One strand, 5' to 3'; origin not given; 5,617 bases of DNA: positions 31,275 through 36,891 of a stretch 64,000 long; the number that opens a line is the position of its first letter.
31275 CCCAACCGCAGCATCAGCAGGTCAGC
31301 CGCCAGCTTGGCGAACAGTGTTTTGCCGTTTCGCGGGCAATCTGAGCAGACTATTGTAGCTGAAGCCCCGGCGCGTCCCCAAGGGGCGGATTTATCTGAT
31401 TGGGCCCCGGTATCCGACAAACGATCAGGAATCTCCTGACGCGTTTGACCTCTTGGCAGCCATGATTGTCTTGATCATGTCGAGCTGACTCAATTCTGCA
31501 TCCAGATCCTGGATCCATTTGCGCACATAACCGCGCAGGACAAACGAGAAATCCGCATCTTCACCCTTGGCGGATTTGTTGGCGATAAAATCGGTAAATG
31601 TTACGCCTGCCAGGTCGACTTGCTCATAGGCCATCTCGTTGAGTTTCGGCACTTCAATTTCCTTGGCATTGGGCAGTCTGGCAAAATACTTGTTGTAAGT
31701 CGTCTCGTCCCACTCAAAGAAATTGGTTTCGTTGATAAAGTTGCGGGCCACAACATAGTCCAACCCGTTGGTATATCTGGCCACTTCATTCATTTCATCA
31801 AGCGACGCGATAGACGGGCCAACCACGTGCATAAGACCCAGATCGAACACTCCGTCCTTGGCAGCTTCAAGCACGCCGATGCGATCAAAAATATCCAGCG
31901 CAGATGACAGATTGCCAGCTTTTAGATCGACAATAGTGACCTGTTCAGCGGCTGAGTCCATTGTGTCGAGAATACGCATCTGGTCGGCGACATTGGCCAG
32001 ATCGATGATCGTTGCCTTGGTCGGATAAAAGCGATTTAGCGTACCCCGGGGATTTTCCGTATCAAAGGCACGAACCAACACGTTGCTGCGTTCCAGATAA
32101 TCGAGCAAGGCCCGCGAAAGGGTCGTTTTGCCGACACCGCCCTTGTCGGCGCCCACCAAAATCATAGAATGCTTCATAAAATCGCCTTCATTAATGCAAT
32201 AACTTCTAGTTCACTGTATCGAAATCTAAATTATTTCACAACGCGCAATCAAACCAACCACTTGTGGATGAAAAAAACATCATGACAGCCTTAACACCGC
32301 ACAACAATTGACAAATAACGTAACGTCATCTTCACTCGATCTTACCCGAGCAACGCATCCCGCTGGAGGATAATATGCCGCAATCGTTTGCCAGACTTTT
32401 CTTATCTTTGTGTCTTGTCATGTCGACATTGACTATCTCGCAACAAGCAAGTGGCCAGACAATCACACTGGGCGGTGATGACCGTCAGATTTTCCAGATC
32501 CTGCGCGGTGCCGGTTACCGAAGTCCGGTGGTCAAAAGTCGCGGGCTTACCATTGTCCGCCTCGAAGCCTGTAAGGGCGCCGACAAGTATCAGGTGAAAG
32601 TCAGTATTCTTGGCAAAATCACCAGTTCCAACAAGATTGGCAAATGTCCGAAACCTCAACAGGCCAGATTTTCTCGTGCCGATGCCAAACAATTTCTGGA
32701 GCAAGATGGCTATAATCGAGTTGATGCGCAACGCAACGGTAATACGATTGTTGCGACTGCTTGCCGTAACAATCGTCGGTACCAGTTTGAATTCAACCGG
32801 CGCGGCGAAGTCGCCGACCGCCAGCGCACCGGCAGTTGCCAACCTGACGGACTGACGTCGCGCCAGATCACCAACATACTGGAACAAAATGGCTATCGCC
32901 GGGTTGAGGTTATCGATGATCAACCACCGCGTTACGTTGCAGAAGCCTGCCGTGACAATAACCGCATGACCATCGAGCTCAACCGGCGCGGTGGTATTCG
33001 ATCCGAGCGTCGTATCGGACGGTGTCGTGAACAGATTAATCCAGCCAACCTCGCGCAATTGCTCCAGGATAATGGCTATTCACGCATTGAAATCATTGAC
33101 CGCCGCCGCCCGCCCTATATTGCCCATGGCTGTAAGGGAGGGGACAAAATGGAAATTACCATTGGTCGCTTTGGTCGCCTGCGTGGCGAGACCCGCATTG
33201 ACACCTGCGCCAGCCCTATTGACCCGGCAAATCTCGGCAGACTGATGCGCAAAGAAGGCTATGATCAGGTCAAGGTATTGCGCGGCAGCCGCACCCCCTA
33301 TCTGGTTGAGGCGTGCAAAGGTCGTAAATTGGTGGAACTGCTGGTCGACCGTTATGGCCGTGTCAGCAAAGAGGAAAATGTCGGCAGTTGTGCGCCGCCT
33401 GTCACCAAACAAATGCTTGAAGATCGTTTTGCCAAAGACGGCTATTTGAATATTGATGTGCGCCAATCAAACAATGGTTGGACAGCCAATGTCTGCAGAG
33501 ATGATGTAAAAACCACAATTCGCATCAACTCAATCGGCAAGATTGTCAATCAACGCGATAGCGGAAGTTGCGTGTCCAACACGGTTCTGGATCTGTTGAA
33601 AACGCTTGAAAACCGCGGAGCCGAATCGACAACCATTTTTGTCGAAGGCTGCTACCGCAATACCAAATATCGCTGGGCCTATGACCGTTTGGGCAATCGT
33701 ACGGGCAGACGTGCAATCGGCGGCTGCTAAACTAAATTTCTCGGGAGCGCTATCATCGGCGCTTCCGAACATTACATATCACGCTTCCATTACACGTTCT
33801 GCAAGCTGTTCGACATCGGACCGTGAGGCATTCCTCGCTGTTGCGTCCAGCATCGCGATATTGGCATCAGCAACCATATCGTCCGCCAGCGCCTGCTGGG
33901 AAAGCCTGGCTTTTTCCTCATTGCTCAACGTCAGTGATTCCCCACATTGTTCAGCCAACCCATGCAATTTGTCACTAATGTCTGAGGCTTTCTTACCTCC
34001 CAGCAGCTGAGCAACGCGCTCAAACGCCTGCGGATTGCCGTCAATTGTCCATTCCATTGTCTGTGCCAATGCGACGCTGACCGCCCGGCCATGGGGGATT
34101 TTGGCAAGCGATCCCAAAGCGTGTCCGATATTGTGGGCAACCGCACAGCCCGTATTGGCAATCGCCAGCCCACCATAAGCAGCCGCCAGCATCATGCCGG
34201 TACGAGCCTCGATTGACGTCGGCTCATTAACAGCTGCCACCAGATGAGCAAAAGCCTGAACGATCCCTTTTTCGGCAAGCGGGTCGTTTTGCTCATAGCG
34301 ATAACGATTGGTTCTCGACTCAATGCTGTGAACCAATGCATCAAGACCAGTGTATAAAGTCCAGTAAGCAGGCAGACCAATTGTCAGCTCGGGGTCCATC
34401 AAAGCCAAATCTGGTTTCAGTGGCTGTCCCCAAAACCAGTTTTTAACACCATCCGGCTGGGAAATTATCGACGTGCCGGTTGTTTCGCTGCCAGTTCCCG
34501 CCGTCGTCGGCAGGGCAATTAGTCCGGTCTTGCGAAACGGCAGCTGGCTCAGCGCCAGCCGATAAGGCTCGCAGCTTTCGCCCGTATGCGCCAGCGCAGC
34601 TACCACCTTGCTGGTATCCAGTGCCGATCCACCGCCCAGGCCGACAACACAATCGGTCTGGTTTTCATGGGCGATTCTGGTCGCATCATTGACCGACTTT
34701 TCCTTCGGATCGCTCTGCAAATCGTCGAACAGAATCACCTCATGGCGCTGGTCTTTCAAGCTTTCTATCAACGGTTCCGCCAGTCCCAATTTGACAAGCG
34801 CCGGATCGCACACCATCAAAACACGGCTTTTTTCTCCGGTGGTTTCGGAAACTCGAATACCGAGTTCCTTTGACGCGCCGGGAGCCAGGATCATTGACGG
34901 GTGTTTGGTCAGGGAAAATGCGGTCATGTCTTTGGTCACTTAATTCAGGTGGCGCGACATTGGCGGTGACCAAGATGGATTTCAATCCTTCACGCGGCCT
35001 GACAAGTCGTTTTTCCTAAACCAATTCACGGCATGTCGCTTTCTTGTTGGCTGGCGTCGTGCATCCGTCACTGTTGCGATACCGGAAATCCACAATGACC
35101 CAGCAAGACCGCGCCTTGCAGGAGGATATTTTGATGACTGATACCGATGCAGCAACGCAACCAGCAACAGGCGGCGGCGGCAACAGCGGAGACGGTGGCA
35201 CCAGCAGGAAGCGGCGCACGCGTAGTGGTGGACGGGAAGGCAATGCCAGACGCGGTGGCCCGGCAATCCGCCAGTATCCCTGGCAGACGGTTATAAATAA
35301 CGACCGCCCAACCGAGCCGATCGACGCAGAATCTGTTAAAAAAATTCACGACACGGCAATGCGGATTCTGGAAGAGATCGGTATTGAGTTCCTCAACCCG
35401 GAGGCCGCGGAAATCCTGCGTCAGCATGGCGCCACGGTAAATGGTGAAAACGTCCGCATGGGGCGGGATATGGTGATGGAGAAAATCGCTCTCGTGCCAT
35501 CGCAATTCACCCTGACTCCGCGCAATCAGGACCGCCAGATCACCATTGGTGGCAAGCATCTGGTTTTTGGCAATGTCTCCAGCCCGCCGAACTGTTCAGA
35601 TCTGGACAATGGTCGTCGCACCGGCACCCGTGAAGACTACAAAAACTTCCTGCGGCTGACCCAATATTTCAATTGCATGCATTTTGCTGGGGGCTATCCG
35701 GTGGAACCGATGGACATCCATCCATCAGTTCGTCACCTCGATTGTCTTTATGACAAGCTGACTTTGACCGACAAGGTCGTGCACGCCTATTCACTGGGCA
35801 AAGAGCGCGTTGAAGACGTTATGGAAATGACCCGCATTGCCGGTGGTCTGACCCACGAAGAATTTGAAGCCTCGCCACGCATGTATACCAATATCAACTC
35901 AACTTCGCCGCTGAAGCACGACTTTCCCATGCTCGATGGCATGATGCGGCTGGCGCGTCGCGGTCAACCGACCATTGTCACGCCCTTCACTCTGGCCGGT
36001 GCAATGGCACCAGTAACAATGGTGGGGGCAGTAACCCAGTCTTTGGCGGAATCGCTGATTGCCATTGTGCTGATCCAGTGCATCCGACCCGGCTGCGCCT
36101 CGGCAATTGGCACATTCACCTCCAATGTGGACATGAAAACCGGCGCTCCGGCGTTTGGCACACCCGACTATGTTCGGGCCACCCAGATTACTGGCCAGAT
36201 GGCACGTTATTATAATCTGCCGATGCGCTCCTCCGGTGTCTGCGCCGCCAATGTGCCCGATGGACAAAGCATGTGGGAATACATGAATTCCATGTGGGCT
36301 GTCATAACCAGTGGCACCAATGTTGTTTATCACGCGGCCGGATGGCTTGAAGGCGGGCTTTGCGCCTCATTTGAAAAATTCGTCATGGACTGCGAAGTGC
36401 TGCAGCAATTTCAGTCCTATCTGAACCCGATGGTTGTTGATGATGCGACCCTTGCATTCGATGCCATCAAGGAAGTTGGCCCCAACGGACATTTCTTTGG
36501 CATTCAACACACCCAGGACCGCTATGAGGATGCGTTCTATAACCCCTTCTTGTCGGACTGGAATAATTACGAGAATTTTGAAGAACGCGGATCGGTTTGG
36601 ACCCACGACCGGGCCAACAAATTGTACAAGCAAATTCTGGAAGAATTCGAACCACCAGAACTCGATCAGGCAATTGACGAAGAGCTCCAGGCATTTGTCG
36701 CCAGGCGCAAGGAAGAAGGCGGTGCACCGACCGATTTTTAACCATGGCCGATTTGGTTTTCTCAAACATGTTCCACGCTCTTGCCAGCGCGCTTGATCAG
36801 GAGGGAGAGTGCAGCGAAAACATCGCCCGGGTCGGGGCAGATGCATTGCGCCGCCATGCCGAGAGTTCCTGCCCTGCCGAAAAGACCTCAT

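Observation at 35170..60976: Shared Arg/Gly-rich terminal peptide on five enzymes of one methyl-transfer pathway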

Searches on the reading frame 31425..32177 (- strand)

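Call 12: search_protein_families(library=pfam, proteins=[window:31425-32177:-], max_evalue=0.01)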
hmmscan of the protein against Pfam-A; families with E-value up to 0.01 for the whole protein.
window:31425-32177:- (250 aa): 2 families
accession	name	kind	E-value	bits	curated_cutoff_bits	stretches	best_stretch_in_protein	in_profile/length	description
PF01656.29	CbiA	-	1.6e-05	25.3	25.4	1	7-106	2-54/125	CobQ/CobB/MinD/ParA nucleotide binding domain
PF13614.12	AAA_31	-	0.0057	17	27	1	5-40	3-38/177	AAA domain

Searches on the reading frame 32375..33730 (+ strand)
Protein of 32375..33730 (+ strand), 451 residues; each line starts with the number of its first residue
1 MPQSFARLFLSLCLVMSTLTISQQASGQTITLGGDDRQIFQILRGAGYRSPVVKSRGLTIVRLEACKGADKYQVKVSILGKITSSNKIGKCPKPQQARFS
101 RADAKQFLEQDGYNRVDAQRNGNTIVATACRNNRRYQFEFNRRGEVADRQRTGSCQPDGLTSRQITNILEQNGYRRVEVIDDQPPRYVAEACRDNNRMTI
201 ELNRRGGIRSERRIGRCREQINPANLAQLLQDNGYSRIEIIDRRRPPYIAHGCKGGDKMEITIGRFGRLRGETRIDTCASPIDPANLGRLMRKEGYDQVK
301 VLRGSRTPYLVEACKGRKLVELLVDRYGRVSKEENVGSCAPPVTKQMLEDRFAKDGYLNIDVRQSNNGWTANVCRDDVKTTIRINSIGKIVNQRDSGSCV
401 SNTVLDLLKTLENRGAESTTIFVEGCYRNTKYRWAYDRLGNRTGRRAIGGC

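Call 12: search_protein_families(library=pfam, proteins=[window:32375-33730:+], max_evalue=0.01)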
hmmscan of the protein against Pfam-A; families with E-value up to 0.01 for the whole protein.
window:32375-33730:+ (451 aa): 3 families
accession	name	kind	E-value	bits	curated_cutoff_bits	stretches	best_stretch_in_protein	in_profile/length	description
PF13670.12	PepSY_2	-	0.0014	19.1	24.3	0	90-141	20-73/83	Peptidase propeptide and YPEB domain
PF21937.1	Yop-YscD_ppl_2nd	-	0.0038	17.3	27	0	165-182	8-25/67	YscD/CdsD-like Bon-like domain 2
PF00919.26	UPF0004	-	0.0081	16.6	27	0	403-431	54-82/98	Uncharacterized protein family UPF0004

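Call 32: search_protein_families(library=pfam, proteins=[window:32375-33730:+], max_evalue=0.01)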
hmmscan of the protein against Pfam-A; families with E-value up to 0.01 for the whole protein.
window:32375-33730:+ (451 aa): 3 families
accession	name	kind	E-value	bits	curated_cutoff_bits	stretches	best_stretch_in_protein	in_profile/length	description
PF13670.12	PepSY_2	-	0.0014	19.1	24.3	0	90-141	20-73/83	Peptidase propeptide and YPEB domain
PF21937.1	Yop-YscD_ppl_2nd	-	0.0038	17.3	27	0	165-182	8-25/67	YscD/CdsD-like Bon-like domain 2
PF00919.26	UPF0004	-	0.0081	16.6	27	0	403-431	54-82/98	Uncharacterized protein family UPF0004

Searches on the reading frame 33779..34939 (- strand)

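Call 10: search_protein_families(library=pfam, proteins=[window:33779-34939:-])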
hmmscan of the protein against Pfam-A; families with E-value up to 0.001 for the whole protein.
window:33779-34939:- (386 aa): 3 families
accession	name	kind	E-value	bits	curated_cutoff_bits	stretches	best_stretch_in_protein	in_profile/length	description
PF00465.25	Fe-ADH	-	1.2e-38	132.8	31.3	1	16-183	4-168/168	Iron-containing alcohol dehydrogenase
PF25137.1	ADH_Fe_C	-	1.7e-27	96.9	27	1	194-382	1-192/194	Fe-containing alcohol dehydrogenase family, C-terminal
PF13685.12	Fe-ADH_2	-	6.8e-09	36.3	28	1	19-117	3-97/149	Iron-containing alcohol dehydrogenase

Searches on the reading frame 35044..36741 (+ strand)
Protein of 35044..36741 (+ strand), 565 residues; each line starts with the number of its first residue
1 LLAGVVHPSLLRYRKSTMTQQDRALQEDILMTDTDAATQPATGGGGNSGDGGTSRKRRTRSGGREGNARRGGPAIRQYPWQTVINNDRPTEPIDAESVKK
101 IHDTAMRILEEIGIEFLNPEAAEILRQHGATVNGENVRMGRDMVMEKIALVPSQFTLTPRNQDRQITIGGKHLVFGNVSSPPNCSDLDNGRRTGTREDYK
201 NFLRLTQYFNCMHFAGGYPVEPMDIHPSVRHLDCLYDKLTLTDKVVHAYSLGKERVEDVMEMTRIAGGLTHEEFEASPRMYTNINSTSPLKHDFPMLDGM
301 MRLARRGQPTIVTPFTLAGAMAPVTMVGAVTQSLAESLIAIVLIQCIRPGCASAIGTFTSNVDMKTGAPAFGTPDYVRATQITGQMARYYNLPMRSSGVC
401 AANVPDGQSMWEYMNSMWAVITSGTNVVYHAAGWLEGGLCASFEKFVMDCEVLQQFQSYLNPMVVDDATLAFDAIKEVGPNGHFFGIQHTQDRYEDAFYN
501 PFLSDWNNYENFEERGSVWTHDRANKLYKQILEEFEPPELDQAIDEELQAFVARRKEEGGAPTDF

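Call 10: search_protein_families(library=pfam, proteins=[window:35044-36741:+])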
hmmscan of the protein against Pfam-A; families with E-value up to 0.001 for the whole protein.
window:35044-36741:+ (565 aa): 1 family
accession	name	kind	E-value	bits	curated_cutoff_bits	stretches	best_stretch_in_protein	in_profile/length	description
PF06253.16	MTTB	-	5.1e-219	727.8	25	1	60-560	2-500/500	Trimethylamine methyltransferase (MTTB)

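Call 77: search_protein_families(library=ncbifam, proteins=[window:35134-36741:+], max_evalue=0.00001)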
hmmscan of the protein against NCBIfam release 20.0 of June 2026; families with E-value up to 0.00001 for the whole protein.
window:35134-36741:+ (535 aa): 1 family
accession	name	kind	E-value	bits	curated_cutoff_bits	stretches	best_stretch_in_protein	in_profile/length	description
TIGR02369.2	trimeth_pyl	equivalog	5.5e-81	272.5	525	1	66-523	9-466/469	[trimethylamine--corrinoid protein] Co-methyltransferase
